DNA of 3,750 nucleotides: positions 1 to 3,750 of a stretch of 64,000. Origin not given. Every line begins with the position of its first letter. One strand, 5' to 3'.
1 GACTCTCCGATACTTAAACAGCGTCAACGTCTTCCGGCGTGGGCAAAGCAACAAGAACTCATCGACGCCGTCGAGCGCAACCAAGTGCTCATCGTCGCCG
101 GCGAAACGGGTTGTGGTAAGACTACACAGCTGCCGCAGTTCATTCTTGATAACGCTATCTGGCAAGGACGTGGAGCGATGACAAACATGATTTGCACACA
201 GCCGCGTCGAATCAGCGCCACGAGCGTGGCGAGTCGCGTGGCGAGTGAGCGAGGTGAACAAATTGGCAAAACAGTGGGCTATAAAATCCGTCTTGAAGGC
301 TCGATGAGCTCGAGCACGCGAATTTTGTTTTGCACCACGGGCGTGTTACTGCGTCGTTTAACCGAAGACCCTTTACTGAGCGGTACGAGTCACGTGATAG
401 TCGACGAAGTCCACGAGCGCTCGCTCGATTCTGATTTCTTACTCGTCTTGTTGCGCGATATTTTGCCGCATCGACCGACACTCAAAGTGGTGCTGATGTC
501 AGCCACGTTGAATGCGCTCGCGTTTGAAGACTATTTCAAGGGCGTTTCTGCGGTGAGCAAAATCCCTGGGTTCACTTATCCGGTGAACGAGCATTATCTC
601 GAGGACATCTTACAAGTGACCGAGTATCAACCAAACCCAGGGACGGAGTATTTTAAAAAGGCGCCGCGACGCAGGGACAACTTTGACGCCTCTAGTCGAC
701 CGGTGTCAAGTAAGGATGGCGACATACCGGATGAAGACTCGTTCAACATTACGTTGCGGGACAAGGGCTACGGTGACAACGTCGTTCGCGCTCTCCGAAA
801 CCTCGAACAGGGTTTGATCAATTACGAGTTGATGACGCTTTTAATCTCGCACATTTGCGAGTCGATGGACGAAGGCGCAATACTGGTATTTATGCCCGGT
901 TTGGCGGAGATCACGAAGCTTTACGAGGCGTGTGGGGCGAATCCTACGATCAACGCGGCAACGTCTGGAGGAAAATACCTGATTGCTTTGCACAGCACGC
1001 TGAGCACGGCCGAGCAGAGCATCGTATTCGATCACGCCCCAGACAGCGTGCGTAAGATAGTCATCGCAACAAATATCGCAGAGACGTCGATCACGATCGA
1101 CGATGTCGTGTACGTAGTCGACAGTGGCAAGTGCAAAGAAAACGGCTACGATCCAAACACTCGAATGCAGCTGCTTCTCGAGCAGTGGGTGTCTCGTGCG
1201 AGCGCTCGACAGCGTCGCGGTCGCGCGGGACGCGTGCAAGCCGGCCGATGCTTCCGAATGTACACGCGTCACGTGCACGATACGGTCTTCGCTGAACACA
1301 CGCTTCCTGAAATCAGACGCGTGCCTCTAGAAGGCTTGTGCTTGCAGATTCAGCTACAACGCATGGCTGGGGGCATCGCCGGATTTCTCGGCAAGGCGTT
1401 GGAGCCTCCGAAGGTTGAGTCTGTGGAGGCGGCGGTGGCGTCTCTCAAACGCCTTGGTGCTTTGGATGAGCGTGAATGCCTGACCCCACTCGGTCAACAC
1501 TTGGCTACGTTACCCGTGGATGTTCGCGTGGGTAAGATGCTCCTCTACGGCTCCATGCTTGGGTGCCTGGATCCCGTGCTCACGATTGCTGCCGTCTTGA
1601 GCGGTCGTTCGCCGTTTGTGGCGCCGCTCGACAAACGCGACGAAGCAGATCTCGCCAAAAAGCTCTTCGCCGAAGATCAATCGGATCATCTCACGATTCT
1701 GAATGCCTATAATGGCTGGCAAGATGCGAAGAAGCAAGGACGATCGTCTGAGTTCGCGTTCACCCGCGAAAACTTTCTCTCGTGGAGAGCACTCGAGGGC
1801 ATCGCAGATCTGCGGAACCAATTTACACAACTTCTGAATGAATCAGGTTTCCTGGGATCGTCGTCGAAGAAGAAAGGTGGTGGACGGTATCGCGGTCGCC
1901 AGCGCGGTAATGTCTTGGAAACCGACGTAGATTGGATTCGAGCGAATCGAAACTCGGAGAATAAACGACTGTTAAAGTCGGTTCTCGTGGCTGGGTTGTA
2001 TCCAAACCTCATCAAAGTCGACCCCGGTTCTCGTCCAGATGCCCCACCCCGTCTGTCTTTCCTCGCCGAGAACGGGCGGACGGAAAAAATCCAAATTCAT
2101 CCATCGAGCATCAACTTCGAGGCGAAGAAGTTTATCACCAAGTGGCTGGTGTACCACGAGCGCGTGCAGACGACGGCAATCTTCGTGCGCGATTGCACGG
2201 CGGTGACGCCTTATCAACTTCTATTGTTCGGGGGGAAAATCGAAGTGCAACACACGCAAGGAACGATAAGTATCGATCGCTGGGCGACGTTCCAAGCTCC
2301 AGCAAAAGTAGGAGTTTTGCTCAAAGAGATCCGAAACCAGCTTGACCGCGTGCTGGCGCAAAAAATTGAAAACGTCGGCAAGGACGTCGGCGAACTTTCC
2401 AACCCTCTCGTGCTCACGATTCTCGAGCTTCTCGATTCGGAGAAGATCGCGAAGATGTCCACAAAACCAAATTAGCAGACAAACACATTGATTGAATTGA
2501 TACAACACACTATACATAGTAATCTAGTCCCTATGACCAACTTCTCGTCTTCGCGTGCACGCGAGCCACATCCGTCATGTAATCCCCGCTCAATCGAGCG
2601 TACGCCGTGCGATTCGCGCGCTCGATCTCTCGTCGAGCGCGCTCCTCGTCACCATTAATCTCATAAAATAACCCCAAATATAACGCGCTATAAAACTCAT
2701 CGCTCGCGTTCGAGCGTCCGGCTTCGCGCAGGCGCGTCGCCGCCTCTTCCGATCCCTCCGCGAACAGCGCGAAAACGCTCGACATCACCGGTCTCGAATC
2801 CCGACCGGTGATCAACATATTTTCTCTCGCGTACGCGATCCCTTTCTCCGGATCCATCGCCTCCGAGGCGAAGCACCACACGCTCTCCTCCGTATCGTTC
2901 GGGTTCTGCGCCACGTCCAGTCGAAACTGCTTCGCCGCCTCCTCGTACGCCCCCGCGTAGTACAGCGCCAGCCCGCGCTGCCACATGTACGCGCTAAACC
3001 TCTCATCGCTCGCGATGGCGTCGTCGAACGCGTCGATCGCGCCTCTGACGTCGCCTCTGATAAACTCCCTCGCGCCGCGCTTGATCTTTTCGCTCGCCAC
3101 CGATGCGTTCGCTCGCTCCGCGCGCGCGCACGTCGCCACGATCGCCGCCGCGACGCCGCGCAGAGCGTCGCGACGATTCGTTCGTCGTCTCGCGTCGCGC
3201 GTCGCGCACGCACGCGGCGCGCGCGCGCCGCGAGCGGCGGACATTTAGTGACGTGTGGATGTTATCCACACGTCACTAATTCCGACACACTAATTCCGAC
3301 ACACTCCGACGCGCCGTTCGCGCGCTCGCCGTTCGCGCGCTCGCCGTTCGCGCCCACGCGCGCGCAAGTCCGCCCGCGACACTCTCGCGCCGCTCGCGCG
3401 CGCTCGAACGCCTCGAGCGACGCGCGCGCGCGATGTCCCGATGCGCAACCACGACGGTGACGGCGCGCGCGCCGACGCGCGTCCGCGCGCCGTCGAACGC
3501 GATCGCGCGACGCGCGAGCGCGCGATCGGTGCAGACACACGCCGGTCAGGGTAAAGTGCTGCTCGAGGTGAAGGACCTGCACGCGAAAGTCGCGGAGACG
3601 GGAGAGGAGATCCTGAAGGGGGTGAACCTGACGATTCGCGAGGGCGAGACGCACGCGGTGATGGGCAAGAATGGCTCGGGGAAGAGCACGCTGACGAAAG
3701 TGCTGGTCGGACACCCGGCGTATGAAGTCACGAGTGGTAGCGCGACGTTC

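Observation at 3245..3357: Perfect 16-bp-arm palindrome with TGACGTG core plus tandem direct repeats in a 190-bp bidirectional promoter (TPR gene / SufC)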

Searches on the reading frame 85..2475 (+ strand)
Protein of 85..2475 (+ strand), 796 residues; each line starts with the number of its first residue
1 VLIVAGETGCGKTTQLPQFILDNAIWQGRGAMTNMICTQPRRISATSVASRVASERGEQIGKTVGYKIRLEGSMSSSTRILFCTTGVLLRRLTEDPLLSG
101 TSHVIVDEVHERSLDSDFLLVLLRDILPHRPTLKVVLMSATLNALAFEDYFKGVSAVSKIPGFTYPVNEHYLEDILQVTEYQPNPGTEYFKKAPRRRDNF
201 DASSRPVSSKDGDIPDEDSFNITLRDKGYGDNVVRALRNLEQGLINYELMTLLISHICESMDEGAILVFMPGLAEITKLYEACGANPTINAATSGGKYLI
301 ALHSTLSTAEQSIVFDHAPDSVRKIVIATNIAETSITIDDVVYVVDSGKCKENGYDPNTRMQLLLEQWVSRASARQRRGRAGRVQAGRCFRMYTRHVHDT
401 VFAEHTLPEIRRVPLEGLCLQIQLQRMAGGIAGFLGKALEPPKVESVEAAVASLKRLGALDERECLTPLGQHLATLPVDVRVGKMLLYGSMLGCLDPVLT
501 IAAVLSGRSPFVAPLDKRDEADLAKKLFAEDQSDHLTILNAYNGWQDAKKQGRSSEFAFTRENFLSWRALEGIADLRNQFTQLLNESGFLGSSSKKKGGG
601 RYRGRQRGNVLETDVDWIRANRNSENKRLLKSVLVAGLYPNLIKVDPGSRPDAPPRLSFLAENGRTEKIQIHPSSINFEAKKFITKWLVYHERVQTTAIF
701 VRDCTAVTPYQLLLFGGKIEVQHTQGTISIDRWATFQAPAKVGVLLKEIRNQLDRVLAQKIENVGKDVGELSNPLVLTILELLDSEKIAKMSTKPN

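Call 6: search_protein_families(library=pfam, proteins=[window:85-2475:+])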
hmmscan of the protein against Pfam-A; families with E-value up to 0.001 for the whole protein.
window:85-2475:+ (796 aa): 6 families
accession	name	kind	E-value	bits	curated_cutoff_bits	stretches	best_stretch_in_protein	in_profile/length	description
PF07717.22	OB_NTP_bind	-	9.6e-21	74.2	29.5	1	630-719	1-83/83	Oligonucleotide/oligosaccharide-binding (OB)-fold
PF21010.2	HA2_C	-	2.4e-15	57.3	21.3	1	479-537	1-76/77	Helicase associated domain (HA2), ratchet-like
PF00271.37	Helicase_C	-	4.6e-10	40.2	23.5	1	253-384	6-109/110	Helicase conserved C-terminal domain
PF00270.35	DEAD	-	3.4e-09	37.1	26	1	2-143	17-161/167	DEAD/DEAH box helicase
PF04408.29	HA2_N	-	1.3e-07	31.9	21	1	450-478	1-29/29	Helicase associated domain (HA2), winged-helix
PF13401.12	AAA_22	-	0.00022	22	27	1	1-138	7-121/130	AAA domain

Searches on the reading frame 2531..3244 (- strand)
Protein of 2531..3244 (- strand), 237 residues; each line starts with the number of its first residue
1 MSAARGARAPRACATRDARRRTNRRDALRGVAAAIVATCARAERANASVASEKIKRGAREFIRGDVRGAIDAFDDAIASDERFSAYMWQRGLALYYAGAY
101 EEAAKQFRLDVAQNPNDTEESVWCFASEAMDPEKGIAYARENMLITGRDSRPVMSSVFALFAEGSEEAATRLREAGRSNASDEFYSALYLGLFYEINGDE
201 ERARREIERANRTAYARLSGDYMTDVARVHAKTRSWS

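Call 6: search_protein_families(library=pfam, proteins=[window:2531-3244:-])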
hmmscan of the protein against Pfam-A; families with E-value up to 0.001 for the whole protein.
window:2531-3244:- (237 aa): 2 families
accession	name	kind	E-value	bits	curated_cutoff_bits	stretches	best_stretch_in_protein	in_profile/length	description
PF07719.23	TPR_2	-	2.2e-06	27.8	27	0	86-117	3-34/34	Tetratricopeptide repeat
PF13432.12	TPR_16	-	8.7e-05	23.3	32.7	1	63-115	10-62/65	Tetratricopeptide repeat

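Call 11: find_homologous_proteins(query=window:2531-3244:-, max_evalue=0.00001)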
Query window:2531-3244:- (237 aa): 224 proteins with E <= 0.00001 among 6513 candidates; the best 120 are listed.
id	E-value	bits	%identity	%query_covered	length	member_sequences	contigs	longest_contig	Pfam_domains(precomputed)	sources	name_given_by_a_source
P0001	1.2e-144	497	100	100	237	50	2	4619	PF07719.24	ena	-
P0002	2.9e-144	496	100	100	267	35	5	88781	PF07719.24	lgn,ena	-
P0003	6.6e-111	387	77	100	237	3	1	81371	-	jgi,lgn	-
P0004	8.9e-76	272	58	97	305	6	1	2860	PF07719.24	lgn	-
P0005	1.2e-75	272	64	84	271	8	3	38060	PF13414.13,PF13432.13,PF07719.24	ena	-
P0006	1.6e-75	271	67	79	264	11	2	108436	PF13432.13,PF07719.24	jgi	-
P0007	2.4e-74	268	62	88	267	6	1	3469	PF13432.13,PF07719.24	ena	-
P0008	1.7e-73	265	63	88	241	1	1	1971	PF13432.13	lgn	-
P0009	3.2e-73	264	65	79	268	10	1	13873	PF13414.13,PF13432.13,PF07719.24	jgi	jgi:tetratricopeptide (TPR) repeat protein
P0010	3.4e-73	264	66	77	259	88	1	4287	-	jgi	-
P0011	5.5e-73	263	64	80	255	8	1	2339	-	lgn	-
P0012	3.9e-72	260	62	81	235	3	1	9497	-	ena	-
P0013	3.5e-71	257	63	80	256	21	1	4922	-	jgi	-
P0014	3.1e-69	251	68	73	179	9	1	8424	-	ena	-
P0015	6.5e-69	250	68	73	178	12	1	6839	PF07719.24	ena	-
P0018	3.0e-61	225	63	73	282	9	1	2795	PF13432.13,PF07719.24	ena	-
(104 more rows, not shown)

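Call 13: find_encoding_contigs(protein=P0003, flank=6000, max_places=4)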
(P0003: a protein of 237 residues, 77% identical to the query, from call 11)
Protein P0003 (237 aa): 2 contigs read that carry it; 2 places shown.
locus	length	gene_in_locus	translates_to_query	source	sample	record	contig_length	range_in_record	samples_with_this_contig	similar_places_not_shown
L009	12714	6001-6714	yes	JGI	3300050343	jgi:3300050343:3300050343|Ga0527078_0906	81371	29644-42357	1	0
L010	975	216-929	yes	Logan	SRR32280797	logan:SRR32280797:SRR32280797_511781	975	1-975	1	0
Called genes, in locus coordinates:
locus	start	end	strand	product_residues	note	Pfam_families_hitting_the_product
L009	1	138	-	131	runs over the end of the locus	-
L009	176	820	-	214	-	-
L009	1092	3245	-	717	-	PF00233:PDEase_I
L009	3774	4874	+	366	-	PF07534:TLD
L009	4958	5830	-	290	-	PF00005:ABC_tran, PF02463:SMC_N (faint), PF13304:AAA_21 (faint)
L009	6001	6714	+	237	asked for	-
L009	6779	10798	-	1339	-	PF00270:DEAD, PF00271:Helicase_C, PF04408:WHD_HA2 (weak), PF21010:HA2_C, PF07717:OB_NTP_bind, PF26026:RNA_hel_CTD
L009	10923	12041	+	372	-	PF13561:adh_short_C2 (faint), PF00106:adh_short (weak)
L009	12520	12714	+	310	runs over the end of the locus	PF00892:EamA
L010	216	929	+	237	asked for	-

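Call 15: find_encoding_contigs(protein=P0002, flank=6000, max_places=6)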
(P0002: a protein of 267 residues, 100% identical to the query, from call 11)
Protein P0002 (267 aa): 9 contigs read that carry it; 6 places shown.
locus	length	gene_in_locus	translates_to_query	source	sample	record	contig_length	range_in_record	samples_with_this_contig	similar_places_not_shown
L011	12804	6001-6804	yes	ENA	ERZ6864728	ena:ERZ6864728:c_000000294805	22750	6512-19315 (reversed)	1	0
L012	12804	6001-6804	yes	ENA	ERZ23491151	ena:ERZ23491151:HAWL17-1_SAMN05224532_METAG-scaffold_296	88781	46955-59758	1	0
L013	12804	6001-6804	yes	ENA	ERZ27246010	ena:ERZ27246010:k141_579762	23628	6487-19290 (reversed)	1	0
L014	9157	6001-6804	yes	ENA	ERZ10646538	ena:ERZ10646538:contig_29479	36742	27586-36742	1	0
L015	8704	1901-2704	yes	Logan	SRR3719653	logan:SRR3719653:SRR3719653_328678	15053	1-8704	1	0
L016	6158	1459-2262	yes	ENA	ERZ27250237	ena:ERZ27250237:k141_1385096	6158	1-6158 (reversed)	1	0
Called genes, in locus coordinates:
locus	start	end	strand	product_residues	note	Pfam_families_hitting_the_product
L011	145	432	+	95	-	-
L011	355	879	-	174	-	-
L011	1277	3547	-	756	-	PF00233:PDEase_I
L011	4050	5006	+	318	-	PF07534:TLD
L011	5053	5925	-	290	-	PF00005:ABC_tran, PF02463:SMC_N (faint), PF13304:AAA_21 (faint)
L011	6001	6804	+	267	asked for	PF07719:TPR_2 (faint)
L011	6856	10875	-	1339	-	PF13401:AAA_22 (faint), PF00270:DEAD, PF00271:Helicase_C, PF04408:WHD_HA2 (weak), PF21010:HA2_C, PF07717:OB_NTP_bind, PF26026:RNA_hel_CTD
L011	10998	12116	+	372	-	PF13561:adh_short_C2 (faint), PF00106:adh_short (weak)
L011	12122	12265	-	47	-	-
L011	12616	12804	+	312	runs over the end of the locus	PF00892:EamA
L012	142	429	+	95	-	-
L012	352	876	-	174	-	-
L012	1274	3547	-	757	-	PF00233:PDEase_I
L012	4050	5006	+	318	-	PF07534:TLD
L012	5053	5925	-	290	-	PF00005:ABC_tran, PF02463:SMC_N (faint), PF13304:AAA_21 (faint)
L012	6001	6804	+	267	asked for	PF07719:TPR_2 (faint)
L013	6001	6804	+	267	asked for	PF07719:TPR_2 (faint)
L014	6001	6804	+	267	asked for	PF07719:TPR_2 (faint)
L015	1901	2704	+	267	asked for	PF07719:TPR_2 (faint)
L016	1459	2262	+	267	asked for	PF07719:TPR_2 (faint)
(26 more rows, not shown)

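Call 19: find_encoding_contigs(protein=P0006, flank=4000, max_places=2)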
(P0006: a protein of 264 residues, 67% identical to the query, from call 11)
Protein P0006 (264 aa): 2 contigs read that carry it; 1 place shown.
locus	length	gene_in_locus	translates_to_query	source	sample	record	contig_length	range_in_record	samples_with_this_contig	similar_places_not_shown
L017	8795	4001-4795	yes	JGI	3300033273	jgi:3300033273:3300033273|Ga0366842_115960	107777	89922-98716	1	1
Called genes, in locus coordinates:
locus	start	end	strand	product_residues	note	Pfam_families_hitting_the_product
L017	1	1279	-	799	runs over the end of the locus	PF00233:PDEase_I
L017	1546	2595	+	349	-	PF07534:TLD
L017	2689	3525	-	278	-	PF00005:ABC_tran, PF02463:SMC_N (faint)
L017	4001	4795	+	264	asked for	PF07719:TPR_2 (faint), PF13432:TPR_16 (faint)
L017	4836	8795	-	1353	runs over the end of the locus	PF24899:UBA_DHX29 (faint), PF05773:RWD (weak), PF00270:DEAD, PF00271:Helicase_C, PF04408:WHD_HA2, PF21010:HA2_C, PF07717:OB_NTP_bind, PF26026:RNA_hel_CTD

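Call 20: find_encoding_contigs(protein=P0012, flank=4000, max_places=2)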
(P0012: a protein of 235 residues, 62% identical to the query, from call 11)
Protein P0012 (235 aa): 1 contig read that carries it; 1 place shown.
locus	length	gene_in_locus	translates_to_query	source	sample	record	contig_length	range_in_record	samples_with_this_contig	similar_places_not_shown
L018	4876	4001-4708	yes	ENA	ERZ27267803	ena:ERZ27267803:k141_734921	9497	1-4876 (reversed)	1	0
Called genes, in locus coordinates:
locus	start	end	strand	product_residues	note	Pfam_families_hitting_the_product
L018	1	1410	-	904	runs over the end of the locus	PF00233:PDEase_I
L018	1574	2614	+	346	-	PF07534:TLD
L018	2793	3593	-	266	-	PF00005:ABC_tran, PF02463:SMC_N (faint), PF13304:AAA_21 (faint)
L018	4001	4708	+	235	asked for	-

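Call 39: find_encoding_contigs(protein=P0014, flank=3000, max_places=2)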
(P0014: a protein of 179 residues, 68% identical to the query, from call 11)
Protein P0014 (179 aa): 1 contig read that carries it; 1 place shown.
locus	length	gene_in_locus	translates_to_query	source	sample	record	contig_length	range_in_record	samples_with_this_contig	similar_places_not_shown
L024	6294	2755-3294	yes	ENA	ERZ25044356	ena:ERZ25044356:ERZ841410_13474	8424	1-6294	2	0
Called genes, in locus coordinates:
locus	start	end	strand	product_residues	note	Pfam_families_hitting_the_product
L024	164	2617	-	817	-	-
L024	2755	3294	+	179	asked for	-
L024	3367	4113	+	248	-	-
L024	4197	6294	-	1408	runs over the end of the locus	?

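Call 40: find_encoding_contigs(protein=P0013, flank=3000, max_places=2)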
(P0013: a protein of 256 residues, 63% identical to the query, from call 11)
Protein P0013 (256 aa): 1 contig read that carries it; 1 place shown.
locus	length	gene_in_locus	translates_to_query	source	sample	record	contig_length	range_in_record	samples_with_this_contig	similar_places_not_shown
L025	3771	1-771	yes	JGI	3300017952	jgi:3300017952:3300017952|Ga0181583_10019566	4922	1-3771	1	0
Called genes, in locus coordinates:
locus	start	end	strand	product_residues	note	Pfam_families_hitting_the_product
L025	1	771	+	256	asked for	?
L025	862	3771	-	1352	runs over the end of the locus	?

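Call 45: search_protein_families(library=ncbifam, proteins=[window:2531-3244:-])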
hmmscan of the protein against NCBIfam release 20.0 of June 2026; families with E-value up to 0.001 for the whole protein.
window:2531-3244:- (237 aa): 2 families
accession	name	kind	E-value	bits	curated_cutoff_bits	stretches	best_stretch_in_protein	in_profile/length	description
NF008391.2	PRK11189.1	equivalog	5e-07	29.5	250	1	65-133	114-183/297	lipoprotein NlpI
TIGR02521.1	type_IV_pilW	equivalog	0.00014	21.5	154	0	37-119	10-100/234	type IV pilus biogenesis/stability protein PilW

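Call 55: find_encoding_contigs(protein=P0007, flank=3000, max_places=2)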
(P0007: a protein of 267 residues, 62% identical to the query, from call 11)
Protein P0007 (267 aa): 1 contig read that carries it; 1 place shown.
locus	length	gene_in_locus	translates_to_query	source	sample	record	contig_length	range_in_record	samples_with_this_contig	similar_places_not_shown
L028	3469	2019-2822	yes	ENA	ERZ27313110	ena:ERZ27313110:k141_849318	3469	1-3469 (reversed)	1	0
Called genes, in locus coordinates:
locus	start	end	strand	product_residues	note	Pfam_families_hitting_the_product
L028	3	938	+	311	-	?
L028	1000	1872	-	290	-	PF00005:ABC_tran, PF02463:SMC_N (faint), PF13304:AAA_21 (faint)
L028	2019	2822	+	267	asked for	PF13432:TPR_16 (faint), PF07719:TPR_2 (faint)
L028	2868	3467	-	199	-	?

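Call 56: find_encoding_contigs(protein=P0018, flank=3000, max_places=2)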
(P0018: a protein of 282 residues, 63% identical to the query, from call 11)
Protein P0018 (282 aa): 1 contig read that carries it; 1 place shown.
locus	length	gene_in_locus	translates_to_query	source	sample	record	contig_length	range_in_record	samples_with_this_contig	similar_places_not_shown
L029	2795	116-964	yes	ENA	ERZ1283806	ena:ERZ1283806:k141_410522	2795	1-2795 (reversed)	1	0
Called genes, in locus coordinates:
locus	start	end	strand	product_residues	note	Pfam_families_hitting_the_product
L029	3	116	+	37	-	?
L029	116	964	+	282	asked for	PF13432:TPR_16 (faint), PF07719:TPR_2 (faint)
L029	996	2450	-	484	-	PF00271:Helicase_C (weak), PF04408:WHD_HA2, PF21010:HA2_C, PF07717:OB_NTP_bind, PF26026:RNA_hel_CTD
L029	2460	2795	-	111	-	?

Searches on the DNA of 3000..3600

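Call 46: search_rna_families(source=window, start=3000, end=3600, threshold=evalue, max_evalue=1)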
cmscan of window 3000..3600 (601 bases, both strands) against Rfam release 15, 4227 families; matches with E-value up to 1: 2.
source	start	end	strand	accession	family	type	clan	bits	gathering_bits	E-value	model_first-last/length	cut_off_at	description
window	3220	3301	-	RF01400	istR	Gene; antitoxin;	-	16.9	45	0.67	1-130/130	no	istR Hfq binding RNA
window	3168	3250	-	RF02691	BTH_s19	Gene; sRNA;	-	14.6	153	0.23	1-224/224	no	Burkholderia sRNA 19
